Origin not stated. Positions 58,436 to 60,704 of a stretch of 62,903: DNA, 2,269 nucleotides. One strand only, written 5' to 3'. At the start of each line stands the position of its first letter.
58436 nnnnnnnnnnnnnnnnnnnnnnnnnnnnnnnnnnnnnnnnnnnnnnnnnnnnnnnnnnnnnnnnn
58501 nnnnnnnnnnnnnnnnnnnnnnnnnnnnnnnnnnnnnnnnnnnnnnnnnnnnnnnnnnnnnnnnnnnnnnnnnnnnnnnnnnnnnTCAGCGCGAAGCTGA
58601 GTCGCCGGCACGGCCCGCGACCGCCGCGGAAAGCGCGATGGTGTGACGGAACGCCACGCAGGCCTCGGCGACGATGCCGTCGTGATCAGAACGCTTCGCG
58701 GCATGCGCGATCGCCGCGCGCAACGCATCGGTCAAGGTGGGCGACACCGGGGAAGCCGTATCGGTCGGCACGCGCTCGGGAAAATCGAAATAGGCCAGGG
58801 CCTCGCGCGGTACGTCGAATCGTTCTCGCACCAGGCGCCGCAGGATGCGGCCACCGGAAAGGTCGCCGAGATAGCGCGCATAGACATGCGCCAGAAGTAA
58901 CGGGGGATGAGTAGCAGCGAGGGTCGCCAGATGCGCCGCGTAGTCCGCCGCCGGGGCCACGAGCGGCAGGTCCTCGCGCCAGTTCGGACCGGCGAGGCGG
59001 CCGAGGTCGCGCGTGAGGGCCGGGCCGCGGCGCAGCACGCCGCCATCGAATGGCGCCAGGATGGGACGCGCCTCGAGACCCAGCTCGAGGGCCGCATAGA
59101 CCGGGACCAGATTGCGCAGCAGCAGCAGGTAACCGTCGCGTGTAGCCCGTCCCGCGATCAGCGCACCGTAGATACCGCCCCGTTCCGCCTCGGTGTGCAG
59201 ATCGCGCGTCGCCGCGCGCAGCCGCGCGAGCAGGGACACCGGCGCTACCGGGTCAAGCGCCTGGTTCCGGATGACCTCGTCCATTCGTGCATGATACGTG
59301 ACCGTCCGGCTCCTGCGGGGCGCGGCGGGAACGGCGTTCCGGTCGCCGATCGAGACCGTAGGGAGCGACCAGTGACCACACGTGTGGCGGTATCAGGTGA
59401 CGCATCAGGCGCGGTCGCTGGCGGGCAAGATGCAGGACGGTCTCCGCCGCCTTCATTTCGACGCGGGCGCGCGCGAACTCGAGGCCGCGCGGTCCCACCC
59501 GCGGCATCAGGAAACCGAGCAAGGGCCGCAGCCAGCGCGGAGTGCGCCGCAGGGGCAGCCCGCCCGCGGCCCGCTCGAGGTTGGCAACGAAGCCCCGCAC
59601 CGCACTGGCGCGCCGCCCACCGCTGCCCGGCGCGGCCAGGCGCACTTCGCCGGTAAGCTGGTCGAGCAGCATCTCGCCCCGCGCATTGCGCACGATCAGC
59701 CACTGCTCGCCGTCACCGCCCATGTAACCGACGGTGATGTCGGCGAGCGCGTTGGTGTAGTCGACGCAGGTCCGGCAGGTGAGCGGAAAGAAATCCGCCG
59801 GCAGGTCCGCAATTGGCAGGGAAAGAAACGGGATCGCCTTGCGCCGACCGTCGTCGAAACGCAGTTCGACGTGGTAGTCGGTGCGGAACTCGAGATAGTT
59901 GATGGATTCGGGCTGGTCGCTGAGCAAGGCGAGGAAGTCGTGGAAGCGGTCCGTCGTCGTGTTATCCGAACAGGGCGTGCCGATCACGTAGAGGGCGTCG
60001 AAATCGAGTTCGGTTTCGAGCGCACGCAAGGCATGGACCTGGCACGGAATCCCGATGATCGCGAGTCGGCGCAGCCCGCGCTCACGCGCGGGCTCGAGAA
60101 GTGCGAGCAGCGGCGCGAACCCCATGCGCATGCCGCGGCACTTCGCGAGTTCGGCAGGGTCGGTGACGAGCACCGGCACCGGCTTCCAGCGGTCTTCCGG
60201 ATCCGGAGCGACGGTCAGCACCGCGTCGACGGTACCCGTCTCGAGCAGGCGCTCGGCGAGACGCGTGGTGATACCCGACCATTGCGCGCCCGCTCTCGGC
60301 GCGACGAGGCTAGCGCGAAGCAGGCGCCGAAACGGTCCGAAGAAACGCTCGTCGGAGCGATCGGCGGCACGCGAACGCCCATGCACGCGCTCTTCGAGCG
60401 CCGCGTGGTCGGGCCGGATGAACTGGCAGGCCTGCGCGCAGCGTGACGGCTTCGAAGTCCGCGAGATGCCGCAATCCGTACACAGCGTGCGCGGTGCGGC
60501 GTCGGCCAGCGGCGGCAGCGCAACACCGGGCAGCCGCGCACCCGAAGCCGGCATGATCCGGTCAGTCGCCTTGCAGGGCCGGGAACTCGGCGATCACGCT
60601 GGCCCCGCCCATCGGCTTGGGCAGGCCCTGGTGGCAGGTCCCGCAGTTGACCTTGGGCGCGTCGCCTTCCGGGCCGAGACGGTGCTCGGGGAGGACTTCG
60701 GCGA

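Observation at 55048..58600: PpsR repressor translationally fused to a kinase-less bacteriophytochrome on a gammaproteobacterial-type backbone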

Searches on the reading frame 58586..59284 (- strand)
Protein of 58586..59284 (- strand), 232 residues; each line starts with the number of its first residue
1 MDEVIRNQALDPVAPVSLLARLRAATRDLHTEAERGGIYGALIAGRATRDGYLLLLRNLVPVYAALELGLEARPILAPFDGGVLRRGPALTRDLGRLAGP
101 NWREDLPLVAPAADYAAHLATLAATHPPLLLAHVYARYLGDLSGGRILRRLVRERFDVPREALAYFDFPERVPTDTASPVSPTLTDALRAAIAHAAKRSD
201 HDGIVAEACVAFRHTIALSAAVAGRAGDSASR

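Call 4: search_protein_families(library=pfam, proteins=[window:58586-59284:-], max_evalue=0.01)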
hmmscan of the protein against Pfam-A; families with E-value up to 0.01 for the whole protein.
window:58586-59284:- (232 aa): 1 family
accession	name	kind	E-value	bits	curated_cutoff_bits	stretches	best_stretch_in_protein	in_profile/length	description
PF01126.25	Heme_oxygenase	-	9.5e-34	117.4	23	1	17-170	2-159/204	Heme oxygenase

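Call 5: search_protein_families(library=ncbifam, proteins=[window:58586-59284:-], max_evalue=0.001)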
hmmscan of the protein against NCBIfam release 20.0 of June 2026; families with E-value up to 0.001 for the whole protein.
window:58586-59284:- (232 aa): 0 families

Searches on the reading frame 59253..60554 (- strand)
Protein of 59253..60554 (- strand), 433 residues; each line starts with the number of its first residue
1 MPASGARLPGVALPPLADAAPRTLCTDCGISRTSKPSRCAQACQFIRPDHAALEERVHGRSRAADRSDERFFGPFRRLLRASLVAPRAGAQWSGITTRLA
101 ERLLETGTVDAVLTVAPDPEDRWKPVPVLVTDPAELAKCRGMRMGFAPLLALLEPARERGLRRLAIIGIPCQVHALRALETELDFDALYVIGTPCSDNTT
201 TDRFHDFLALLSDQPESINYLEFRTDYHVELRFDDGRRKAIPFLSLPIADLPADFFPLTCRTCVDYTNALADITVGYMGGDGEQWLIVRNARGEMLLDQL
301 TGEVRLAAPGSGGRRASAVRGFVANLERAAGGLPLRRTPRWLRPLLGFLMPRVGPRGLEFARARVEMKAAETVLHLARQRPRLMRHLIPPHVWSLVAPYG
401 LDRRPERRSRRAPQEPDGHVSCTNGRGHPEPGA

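Call 4: search_protein_families(library=pfam, proteins=[window:59253-60554:-], max_evalue=0.01)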
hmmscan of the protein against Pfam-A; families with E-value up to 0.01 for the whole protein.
window:59253-60554:- (433 aa): 2 families
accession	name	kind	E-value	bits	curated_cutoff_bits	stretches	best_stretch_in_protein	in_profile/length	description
PF04432.18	FrhB_FdhB_C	-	9.2e-26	91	23.3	1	162-301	2-137/150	Coenzyme F420 hydrogenase/dehydrogenase, beta subunit C terminus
PF04422.18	FrhB_FdhB_N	-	6.7e-23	81.1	22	1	85-153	8-77/78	Coenzyme F420 hydrogenase/dehydrogenase, beta subunit N-term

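Call 5: search_protein_families(library=ncbifam, proteins=[window:59253-60554:-], max_evalue=0.001)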
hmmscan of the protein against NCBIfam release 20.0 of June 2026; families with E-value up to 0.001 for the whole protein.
window:59253-60554:- (433 aa): 4 families
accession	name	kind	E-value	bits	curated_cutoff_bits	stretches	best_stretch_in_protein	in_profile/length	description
NF006807.0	PRK09325.1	subfamily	1.3e-23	83.4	269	1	88-301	22-236/283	coenzyme F420-reducing hydrogenase subunit beta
NF006808.0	PRK09326.1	equivalog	5.1e-21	74.9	444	1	87-305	88-299/341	F420H2 dehydrogenase subunit F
NF040616.1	F420_dehyd_FpoF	exception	1.4e-20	73.5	475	1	89-306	89-299/337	F420H2 dehydrogenase subunit FpoF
TIGR03289.1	frhB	equivalog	4.1e-20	72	331.5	2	89-180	20-111/275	coenzyme F420 hydrogenase subunit beta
